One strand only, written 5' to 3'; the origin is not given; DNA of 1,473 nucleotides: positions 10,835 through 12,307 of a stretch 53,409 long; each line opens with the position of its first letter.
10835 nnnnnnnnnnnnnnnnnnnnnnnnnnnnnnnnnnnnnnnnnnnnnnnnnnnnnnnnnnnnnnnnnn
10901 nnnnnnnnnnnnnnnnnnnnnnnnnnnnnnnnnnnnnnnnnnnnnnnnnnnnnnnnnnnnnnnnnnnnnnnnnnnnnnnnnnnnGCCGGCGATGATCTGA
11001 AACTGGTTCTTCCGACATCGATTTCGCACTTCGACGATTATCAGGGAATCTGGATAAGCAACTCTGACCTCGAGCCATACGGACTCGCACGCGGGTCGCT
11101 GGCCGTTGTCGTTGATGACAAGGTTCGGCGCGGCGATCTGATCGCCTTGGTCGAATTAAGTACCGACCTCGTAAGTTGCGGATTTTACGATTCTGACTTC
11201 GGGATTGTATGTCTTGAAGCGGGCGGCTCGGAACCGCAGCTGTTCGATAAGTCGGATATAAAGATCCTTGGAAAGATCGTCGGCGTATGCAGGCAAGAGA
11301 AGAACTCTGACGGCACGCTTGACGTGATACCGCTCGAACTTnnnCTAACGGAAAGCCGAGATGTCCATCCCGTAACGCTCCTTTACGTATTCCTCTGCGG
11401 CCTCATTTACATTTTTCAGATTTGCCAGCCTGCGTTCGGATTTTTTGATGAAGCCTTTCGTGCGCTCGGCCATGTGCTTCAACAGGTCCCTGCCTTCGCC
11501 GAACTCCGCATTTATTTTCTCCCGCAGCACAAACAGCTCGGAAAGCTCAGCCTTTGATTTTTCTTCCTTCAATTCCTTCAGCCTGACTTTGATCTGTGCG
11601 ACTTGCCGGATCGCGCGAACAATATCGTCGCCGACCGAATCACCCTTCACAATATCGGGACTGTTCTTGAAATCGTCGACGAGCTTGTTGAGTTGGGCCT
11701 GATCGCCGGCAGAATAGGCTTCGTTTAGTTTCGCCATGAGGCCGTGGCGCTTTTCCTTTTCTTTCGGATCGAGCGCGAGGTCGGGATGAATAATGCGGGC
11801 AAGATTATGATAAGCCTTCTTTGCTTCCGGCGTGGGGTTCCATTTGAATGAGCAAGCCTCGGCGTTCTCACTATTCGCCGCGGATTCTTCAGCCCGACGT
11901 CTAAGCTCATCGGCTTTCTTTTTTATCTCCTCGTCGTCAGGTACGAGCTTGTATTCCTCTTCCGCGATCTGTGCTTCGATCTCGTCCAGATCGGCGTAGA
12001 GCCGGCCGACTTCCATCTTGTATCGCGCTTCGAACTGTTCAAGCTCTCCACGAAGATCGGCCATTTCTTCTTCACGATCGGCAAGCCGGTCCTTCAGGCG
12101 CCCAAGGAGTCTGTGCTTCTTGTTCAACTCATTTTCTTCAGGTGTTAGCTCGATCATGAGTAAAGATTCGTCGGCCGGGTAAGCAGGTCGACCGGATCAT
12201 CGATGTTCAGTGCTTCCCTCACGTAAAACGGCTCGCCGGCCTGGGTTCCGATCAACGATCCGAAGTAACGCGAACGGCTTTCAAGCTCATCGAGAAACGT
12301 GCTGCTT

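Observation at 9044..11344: Split CI-like repressor, secreted repeat peptide and TPR/S24-fold protein: candidate peptide-sensing switch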

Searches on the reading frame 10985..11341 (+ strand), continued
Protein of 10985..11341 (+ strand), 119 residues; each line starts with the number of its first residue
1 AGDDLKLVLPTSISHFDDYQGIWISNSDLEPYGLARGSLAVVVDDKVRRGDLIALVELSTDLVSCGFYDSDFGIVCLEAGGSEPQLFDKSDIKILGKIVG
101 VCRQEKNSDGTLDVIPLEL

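Call 93: find_encoding_contigs(protein=P0335, flank=3500, max_places=1)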
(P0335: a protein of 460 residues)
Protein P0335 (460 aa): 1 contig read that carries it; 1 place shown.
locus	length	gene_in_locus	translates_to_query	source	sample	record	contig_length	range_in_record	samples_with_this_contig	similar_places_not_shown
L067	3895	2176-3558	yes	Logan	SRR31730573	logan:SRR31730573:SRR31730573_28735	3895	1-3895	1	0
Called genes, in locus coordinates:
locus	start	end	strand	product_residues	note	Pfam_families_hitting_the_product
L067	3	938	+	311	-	?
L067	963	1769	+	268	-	-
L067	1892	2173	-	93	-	-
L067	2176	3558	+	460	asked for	PF07719:TPR_2 (faint), PF13174:TPR_6 (faint), PF13181:TPR_8 (faint), PF13374:TPR_10 (faint), PF13428:TPR_14 (faint), PF13432:TPR_16 (faint), PF13424:TPR_12 (weak), PF13424:TPR_12 (weak), +5 more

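Call 94: find_encoding_contigs(protein=P0334, flank=3500, max_places=1)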
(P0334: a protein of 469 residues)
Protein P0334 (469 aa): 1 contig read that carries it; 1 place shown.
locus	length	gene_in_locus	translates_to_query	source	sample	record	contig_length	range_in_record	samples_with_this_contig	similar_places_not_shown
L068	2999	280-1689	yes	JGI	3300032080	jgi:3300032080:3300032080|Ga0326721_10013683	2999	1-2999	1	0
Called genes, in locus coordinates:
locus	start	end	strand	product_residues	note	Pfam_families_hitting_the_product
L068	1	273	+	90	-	?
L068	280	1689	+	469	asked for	PF13424:TPR_12 (faint), PF17874:TPR_MalT (weak)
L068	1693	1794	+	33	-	-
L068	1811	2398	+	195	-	-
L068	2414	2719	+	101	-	PF27542:ArfC, PF02805:Ada_Zn_binding (weak)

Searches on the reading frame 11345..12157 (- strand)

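Call 3: search_protein_families(library=pfam, proteins=[window:11345-12157:-], max_evalue=1)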
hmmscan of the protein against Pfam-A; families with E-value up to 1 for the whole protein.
window:11345-12157:- (270 aa): 8 families
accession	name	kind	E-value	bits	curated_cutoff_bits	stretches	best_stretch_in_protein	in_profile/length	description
PF00226.36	DnaJ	-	0.0004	20.9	27.8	1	111-149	16-51/63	DnaJ domain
PF09787.14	Golgin_A5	-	0.017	15.1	31.7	1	19-94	57-132/305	Golgin subfamily A member 5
PF17839.6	CNP_C_terminal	-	0.093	13.9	27.8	0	115-161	31-77/108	C-terminal domain of cyclic nucleotide phosphodiesterase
PF25003.1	DUF7781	-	0.1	12.5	25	1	31-64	138-171/173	Domain of unknown function (DUF7781)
PF05791.16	Bacillus_HBL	-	0.17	12.1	29.1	1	16-81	105-170/177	Bacillus haemolytic enterotoxin (HBL)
PF06295.17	ZapG-like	-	0.2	12.1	33.5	1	14-96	22-104/123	Z-ring associated protein G-like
PF16331.10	TolA_bind_tri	-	0.26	11.9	30.1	1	8-64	10-69/76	TolA binding protein trimerisation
PF24856.1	AraA_central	-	0.48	11.3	24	0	143-203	37-97/148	L-arabinose isomerase central domain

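Call 4: search_protein_families(library=ncbifam, proteins=[window:11345-12157:-], max_evalue=1)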
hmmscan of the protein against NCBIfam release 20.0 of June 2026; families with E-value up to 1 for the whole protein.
window:11345-12157:- (270 aa): 15 families
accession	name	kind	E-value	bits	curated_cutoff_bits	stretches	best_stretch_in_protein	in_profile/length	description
NF010892.0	PRK14299.1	equivalog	0.00065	19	392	1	110-161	19-66/291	chaperone protein DnaJ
NF001420.0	PRK00294.1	equivalog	0.0013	18.8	169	1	114-156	25-69/173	co-chaperone HscB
NF009644.1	PRK13169.1-5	equivalog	0.0016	19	130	1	49-122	16-85/116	DNA replication initiation control protein YabA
NF033847.1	MCP_Sipho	equivalog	0.006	15.8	75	1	23-201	31-212/549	major capsid protein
NF050028.1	CldAdptActJ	equivalog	0.0082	16.6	150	1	111-165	18-75/93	cold adaptation protein ActJcold adaptation protein ActJ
NF010871.0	PRK14278.1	equivalog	0.013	14.4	502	1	111-140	19-48/378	molecular chaperone DnaJ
TIGR02349.1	DnaJ_bact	equivalog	0.015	14.7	377.2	1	111-161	16-63/354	molecular chaperone DnaJ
NF009413.0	PRK12775.1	equivalog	0.018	12.9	1895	1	82-187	255-359/1006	putative trifunctional 2-polyprenylphenol hydroxylase/glutamate synthase subunit beta/ferritin domain-containing protein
NF040877.1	SE1832_fam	equivalog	0.019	14.9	45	1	168-199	19-50/51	SE1832 family protein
NF010885.0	PRK14292.1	equivalog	0.028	13.4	585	1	110-176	17-81/371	chaperone protein DnaJ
NF041175.1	RNAseHI_Thmprot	equivalog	0.24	11.2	140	1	39-97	81-140/143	ribonuclease HI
NF033885.1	conj_TraP_IncI1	equivalog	0.27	11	135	1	23-99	75-147/217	conjugal transfer protein TraP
NF047377.1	heat_HspR_dupli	exception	0.46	9.9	300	1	11-86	51-123/214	heat shock protein transcriptional repressor HspR, fused homodimer type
TIGR04527.1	mycoplas_twoTM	subfamily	0.52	9.9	125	0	8-83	67-141/248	MG_279/MG_280 family protein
NF010872.0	PRK14279.1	equivalog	0.66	9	556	1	111-150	25-61/394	molecular chaperone DnaJ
